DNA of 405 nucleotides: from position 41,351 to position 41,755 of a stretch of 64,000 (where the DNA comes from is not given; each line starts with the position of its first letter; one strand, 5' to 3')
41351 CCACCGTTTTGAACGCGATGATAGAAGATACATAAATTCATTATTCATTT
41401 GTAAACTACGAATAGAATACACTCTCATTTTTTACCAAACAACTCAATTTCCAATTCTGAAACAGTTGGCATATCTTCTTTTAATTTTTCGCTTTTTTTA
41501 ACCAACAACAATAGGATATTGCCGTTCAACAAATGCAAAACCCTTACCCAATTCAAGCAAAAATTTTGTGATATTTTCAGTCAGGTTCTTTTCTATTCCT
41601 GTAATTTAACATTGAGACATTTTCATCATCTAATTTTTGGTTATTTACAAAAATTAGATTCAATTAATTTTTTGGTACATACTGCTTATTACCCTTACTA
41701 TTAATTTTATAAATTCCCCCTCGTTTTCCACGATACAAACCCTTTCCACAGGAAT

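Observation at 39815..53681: About 13.9-kb accessory island between two cell-envelope genes, made of degraded and mosaic pieces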

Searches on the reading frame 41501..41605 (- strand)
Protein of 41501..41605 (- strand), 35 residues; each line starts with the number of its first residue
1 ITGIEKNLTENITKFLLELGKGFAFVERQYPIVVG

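Call 37: search_protein_families(library=pfam, proteins=[window:41501-41605:-], max_evalue=0.01)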
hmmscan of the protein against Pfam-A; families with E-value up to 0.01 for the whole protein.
seq(35 aa): 1 family
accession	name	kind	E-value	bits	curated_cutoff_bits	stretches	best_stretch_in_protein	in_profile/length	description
PF06250.17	YhcG_C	-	4.9e-09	36.7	32.5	1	4-34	24-54/157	YhcG PDDEXK nuclease domain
